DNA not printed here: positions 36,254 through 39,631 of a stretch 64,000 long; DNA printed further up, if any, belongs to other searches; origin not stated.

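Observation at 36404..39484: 1026-aa chimera: Clp-N-like domain plus two AAA+ modules with every ATPase motif ablated, fused to an apparently intact FtsH-type (M41) zinc protease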

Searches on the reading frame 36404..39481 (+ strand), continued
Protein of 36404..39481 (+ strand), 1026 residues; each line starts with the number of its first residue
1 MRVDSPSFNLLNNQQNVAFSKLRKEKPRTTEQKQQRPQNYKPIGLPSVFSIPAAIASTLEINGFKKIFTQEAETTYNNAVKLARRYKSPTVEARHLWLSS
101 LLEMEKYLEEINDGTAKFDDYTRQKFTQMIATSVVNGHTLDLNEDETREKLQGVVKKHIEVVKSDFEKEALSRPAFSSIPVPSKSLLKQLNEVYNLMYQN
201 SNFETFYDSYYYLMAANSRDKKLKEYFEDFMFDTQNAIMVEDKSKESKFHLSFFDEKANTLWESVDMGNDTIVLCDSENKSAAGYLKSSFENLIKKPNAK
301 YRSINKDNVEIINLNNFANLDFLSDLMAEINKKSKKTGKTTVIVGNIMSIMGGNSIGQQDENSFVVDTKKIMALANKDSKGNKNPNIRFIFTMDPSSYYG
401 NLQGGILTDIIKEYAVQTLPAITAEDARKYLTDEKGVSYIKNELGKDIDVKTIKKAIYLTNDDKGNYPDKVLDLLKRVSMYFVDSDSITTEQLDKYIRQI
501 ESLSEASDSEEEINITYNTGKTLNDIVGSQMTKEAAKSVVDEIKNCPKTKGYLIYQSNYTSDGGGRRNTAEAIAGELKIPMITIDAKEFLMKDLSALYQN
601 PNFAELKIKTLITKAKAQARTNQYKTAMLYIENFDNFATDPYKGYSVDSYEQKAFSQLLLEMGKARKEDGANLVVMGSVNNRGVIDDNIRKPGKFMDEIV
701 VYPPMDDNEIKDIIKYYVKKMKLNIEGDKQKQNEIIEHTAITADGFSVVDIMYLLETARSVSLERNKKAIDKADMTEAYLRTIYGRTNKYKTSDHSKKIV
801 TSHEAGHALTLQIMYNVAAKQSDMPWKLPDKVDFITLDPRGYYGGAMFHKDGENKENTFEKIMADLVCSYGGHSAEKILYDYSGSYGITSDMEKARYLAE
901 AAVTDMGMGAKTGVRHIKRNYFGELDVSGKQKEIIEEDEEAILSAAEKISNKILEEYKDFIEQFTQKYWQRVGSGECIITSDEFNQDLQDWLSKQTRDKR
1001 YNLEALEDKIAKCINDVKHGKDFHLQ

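Call 22: find_encoding_contigs(protein=P0001, flank=10000, max_places=4)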
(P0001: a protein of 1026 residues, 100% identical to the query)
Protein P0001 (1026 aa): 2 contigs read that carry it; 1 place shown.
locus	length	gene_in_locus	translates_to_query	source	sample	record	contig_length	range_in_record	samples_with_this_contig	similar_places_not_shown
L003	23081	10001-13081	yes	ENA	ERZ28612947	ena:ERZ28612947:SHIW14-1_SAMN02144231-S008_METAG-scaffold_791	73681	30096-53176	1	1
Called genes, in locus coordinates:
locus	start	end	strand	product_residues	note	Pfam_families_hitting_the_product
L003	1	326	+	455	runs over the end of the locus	PF05167:DUF711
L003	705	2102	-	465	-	PF02321:OEP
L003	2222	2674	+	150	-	PF01047:MarR (weak)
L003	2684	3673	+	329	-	PF25917:BSH_RND, PF25997:BSH_YhbJ (faint), PF25885:HH_EMRA (weak), PF25876:HH_MFP_RND, PF25954:Beta-barrel_RND_2, PF25963:Beta-barrel_AAEA, PF25990:Beta-barrel_YknX (weak)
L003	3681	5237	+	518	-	PF00083:Sugar_tr, PF07690:MFS_1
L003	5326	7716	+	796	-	PF00176:SNF2-rel_dom (faint), PF17191:RecG_wedge, PF01336:tRNA_anti-codon (faint), PF00270:DEAD, PF04851:ResIII, PF00271:Helicase_C, PF19833:RecG_dom3_C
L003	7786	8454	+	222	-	-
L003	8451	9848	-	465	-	PF18073:Zn_ribbon_LapB, PF03796:DnaB_C, PF06745:ATPase, PF13481:AAA_25, PF23442:DUF7125 (weak), PF13401:AAA_22 (weak), PF06745:ATPase, PF13541:ChlI, +3 more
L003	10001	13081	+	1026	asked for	PF00004:AAA, PF01434:Peptidase_M41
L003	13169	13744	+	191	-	PF03099:BPL_LplA_LipB, PF21948:LplA-B_cat (faint)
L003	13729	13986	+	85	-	PF04277:OAD_gamma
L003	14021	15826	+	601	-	PF00682:HMGL-like, PF02436:PYC_OADA, PF00364:Biotin_lipoyl, PF25917:BSH_RND, PF25973:BSH_CzcB (faint), PF25984:BSH_YknX (weak), PF25997:BSH_YhbJ (weak)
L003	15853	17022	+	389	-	PF03977:OAD_beta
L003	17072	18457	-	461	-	-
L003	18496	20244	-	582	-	-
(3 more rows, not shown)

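Call 29: predict_structure(alignment_id=A1)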
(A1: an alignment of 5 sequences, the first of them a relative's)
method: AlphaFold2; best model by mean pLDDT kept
length: 1026 residues; sequences in the alignment: 5
mean_pLDDT: 66.2   pTM: 0.41
mean pLDDT of the five models: 66.2, 60.0, 59.6, 54.3, 54.2
residues with pLDDT >= 90: 53; 70-90: 481; 50-70: 245; < 50: 247
segments of 3 or more residues with pLDDT < 50: 1-73, 82-87, 120-125, 173-210, 244-248, 298-300, 355-365, 502-515, 556-564, 593-600, 639-648, 682-705, 785-790, 841-846, 850-855, 883-890, 920-924, 1023-1026
pLDDT, mean of each block of 10 residues (from residue 1): 21 23 24 23 25 27 36 51 48 64 75 62 53 58 74 86 70 36 39 40 41 56 75 84 53 60 72 71 63 57 65 81 86 79 84 47 51 80 84 81 77 82 75 83 85 88 65 83 83 77 36 50 68 74 81 54 60 86 73 46 70 84 87 63 41 73 79 78 39 36 51 80 88 86 62 83 84 81 52 70 86 87 66 63 44 57 83 82 48 64 75 60 56 79 89 93 90 71 88 90 89 85 47
secondary structure, 60 per line:
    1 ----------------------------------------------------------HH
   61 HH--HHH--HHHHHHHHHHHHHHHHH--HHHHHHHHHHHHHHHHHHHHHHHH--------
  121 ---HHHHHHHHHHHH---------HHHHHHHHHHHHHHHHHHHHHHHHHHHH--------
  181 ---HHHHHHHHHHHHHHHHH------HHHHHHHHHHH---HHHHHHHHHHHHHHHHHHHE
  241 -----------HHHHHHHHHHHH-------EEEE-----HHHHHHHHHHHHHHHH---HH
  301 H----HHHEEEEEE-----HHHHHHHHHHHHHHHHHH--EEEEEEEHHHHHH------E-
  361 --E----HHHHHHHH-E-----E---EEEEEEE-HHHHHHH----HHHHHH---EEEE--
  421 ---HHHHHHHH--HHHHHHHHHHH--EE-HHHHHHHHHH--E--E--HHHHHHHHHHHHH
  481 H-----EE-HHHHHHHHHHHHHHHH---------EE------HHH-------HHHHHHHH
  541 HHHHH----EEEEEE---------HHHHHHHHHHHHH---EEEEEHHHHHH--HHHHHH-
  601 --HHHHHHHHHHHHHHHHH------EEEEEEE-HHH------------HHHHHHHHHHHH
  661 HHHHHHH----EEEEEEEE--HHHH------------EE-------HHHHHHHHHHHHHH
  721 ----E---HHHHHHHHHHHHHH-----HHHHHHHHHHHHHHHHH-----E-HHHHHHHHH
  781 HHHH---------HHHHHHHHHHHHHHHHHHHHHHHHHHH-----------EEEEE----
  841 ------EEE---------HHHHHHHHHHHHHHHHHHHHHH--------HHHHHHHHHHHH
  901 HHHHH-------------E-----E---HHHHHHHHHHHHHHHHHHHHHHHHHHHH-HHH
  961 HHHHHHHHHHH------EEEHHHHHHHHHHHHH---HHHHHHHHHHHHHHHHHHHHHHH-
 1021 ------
elements in order (helices of 4 or more, strands of 3 or more residues): H59-62 H70-86 H89-112 H124-135 H145-172 H184-200 H207-217 H221-239 H252-263 E271-274 H280-295 E309-314 H320-337 E340-346 H347-352 H368-375 E387-393 H395-401 H406-411 E415-418 H424-431 H434-444 H450-459 H468-481 H490-505 H533-545 E550-555 H565-577 E581-585 H586-591 H594-599 H603-619 E626-632 H649-667 E672-679 H682-685 H707-720 H729-742 H748-764 H772-784 H794-820 E832-836 E847-849 H859-880 H889-905 H929-956 H958-971 E978-980 H981-993 H997-1019

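Call 38: find_related_loci(query=A4, collection=genome_contigs, flank=6000)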
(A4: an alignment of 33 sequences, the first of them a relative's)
Query A4 (1026 aa) in genome_contigs; peptide patterns used: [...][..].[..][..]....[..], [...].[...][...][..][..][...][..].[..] (x = any residue, [..] = any of these).
285 stretches matched a pattern; 194 encode a relative of the query (tblastn E <= 1e-3); the best 80 are kept; 80 distinct loci.
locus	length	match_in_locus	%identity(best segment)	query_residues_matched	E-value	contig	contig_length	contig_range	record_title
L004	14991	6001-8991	53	26-1025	0e+0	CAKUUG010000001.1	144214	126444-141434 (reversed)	MAG: uncultured Candidatus Melainabacteria bacterium isolate REFINED_METABAT215_TOP10_CONTIGS_1500_ASSEMBLY_K77_MERGED__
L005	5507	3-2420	56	218-1025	0e+0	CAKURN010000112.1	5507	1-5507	MAG: uncultured Candidatus Melainabacteria bacterium isolate REFINED_METABAT215_TOP10_CONTIGS_1500_ASSEMBLY_K77_MERGED__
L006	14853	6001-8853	45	68-1020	0e+0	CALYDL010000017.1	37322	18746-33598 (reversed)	MAG: Candidatus Gastranaerophilales bacterium isolate BRZ_MF__bin12 genome assembly, contig: BRZ_MF__NODE_1142_length_37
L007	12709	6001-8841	46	64-1021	0e+0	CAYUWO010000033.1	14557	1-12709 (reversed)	MAG TPA_asm: uncultured Gammaproteobacteria bacterium isolate SRP314395_co1_247 genome assembly, contig: NODE_3779_lengt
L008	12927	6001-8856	47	68-1020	0e+0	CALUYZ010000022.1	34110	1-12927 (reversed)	MAG: Candidatus Gastranaerophilales bacterium isolate BRZ_GD__bin71 genome assembly, contig: BRZ_GD__NODE_1718_length_34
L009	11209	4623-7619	45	28-1021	0e+0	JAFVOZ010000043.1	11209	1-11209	Bacterium isolate RGIG5263 Sheep_Colon-1__c356884, whole genome shotgun sequence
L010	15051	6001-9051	43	1-1021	0e+0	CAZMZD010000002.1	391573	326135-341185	MAG TPA_asm: uncultured Gammaproteobacteria bacterium isolate SRP225648_co1_130 genome assembly, contig: NODE_2_length_3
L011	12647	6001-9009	44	24-1021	0e+0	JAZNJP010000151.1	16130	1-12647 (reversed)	MAG: Candidatus Gastranaerophilales bacterium isolate T1900044679_TS20190145.MAGScoT_cleanbin_000041 SGB_1667_k141_17624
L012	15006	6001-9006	44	24-1020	0e+0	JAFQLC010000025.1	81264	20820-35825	Bacterium isolate RGIG1918 Goat_Cecum.Co__c2287573, whole genome shotgun sequence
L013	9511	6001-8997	44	11-1021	0e+0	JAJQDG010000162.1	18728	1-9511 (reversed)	MAG: Candidatus Gastranaerophilales bacterium isolate MI.1_14 NODE_443_length_18728_cov_18.121191, whole genome shotgun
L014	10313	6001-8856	43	64-1025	0e+0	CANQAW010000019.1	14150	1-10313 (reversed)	MAG: Candidatus Gastranaerophilales bacterium isolate Lapin-002__bin108 genome assembly, contig: Lapin-002__NODE_5545_le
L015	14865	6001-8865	43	57-1020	0e+0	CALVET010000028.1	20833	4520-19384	MAG: Candidatus Gastranaerophilales bacterium isolate E08__bin47 genome assembly, contig: E08__k127_220060, whole genome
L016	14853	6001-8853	44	62-1021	0e+0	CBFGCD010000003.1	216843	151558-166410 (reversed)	MAG: Candidatus Gastranaerophilaceae bacterium isolate ena-SAMPLE-TAB-24-07-2025-15:39:17:990-15078 genome assembly, con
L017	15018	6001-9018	41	13-1021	0e+0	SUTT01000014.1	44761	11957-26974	MAG: Cyanobacteria bacterium SIG27 NODE_18625_length_44761_cov_2.549155, whole genome shotgun sequence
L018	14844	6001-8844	41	68-1021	0e+0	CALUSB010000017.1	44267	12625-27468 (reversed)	MAG: Candidatus Gastranaerophilales bacterium isolate BRZ_CA__bin20 genome assembly, contig: BRZ_CA__NODE_980_length_442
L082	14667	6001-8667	32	91-1020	8e-133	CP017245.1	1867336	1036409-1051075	Candidatus Melainabacteria bacterium MEL.A1 chromosome, complete genome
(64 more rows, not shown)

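Call 52: search_protein_families(library=padloc, proteins=[window:36404-39481:+], max_evalue=0.01)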
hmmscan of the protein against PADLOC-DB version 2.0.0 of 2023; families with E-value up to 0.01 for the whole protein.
window:36404-39481:+ (1026 aa): 0 families

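Call 53: fold_search(model_id=the predicted structure, library=pdb)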
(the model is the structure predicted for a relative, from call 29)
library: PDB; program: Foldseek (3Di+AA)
matches with E <= 10: 1271; with E <= 0.001: 831
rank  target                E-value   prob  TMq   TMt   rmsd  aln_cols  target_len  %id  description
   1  3kds_E                2.7e-18  1.00  0.33  0.68   6.0       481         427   22  apo-FtsH crystal structure (released 2009-12-01)
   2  3kds_F                4.9e-18  1.00  0.33  0.70   5.8       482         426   21  apo-FtsH crystal structure (released 2009-12-01)
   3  4ww0_A                1.4e-17  1.00  0.28  0.55   8.2       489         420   22  Truncated FtsH from A. aeolicus (released 2015-05-06)
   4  2ce7_A                2.4e-17  1.00  0.27  0.55   8.2       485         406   20  EDTA treated (released 2006-02-09)
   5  2ce7_B                2.6e-17  1.00  0.28  0.58   7.7       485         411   20  EDTA treated (released 2006-02-09)
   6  2ce7_F                3.1e-17  1.00  0.20  0.47  11.1       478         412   21  EDTA treated (released 2006-02-09)
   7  9a2p_MODEL_1_A        3.3e-17  1.00  0.34  0.51  23.7       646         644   18  Model of E. coli FtsH by in-cell photo-crosslinking MS and deep learning (released 2023-02-24)
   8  4ww0_B                3.4e-17  1.00  0.21  0.47  12.6       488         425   23  Truncated FtsH from A. aeolicus (released 2015-05-06)
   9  4ww0_C                3.9e-17  1.00  0.24  0.46   9.2       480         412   23  Truncated FtsH from A. aeolicus (released 2015-05-06)
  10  2ce7_D                6.0e-17  1.00  0.27  0.54   8.4       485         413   21  EDTA treated (released 2006-02-09)
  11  2ce7_E                9.8e-17  1.00  0.27  0.56   7.9       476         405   20  EDTA treated (released 2006-02-09)
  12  8xqw_B                9.8e-17  1.00  0.26  0.32  45.0       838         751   15  Cryo-EM structure of the Ycf2-FtsHi motor complex from Chlamydomonas reinhardtii in AMPPNP bound state (released 2024-09-11)
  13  8xqw_C                1.1e-16  1.00  0.34  0.47  27.8       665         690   18  Cryo-EM structure of the Ycf2-FtsHi motor complex from Chlamydomonas reinhardtii in AMPPNP bound state (released 2024-09-11)
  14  4z8x_A                2.0e-16  1.00  0.27  0.52   8.3       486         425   22  Truncated FtsH from A. aeolicus (released 2015-05-06)
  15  6gcn_C                2.6e-16  1.00  0.26  0.49   8.9       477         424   23  Truncated FtsH from A. aeolicus in R32 (released 2018-08-22)
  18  6gcn_A                2.9e-16  1.00  0.26  0.49   8.9       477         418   24  Truncated FtsH from A. aeolicus in R32 (released 2018-08-22)
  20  6gcn_B                6.8e-16  1.00  0.28  0.54   8.8       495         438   23  Truncated FtsH from A. aeolicus in R32 (released 2018-08-22)
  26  6gcn_D                2.2e-15  1.00  0.27  0.52   8.7       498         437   23  Truncated FtsH from A. aeolicus in R32 (released 2018-08-22)
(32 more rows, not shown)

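Call 65: find_homologous_proteins(query=A4, max_evalue=0.00001)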
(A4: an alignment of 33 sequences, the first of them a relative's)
Query A4 (33 sequences) (1026 aa, profile of the alignment): 8 proteins with E <= 0.00001 among 8000 candidates.
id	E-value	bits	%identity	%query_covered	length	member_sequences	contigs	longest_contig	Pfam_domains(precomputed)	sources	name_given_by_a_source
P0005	0.0e+0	1222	44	97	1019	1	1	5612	PF00004.36,PF01434.25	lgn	-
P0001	0.0e+0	1202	100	100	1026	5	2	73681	PF00004.36,PF01434.25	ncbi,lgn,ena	-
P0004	0.0e+0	1185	53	99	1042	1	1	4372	PF00004.36,PF01434.25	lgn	-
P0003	0.0e+0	1166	53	99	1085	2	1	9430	PF00004.36,PF01434.25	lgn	-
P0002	0.0e+0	1140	94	90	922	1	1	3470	PF00004.36,PF01434.25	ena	-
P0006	2.4e-31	127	23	45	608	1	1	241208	PF23902.1,PF06480.21,PF00004.36,PF17862.8,PF01434.25,PF07728.21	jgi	jgi:cell division protease FtsH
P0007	2.5e-24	104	21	43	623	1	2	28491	PF13173.13,PF00004.36,PF17862.8,PF01434.25,PF07728.21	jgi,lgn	-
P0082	8.3e-15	72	23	26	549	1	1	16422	PF13173.13,PF20030.6,PF13086.13,PF13604.13,PF13671.13,PF00004.36,PF13401.13,PF13238.13,PF05673.20,PF07728.21,PF00931.29,PF13191.13,PF06414.19,PF24883.3,PF05729.19,PF13521.13,PF27394.1,PF13481.13,PF01057.24,PF03266.22,PF06068.20,PF13245.13,PF05496.19,PF17862.8,PF01637.25,PF00005.34,PF12775.14,PF02367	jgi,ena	-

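Call 69: find_encoding_contigs(protein=P0002, flank=500, max_places=2)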
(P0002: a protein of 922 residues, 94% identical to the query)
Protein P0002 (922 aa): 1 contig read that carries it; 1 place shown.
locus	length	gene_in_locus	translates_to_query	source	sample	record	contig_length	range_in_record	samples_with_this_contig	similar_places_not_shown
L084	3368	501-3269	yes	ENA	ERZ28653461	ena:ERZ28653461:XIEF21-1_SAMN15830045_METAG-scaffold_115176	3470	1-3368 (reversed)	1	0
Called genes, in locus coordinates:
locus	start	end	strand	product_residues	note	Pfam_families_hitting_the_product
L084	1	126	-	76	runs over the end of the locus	?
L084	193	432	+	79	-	-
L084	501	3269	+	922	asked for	PF00004:AAA, PF01434:Peptidase_M41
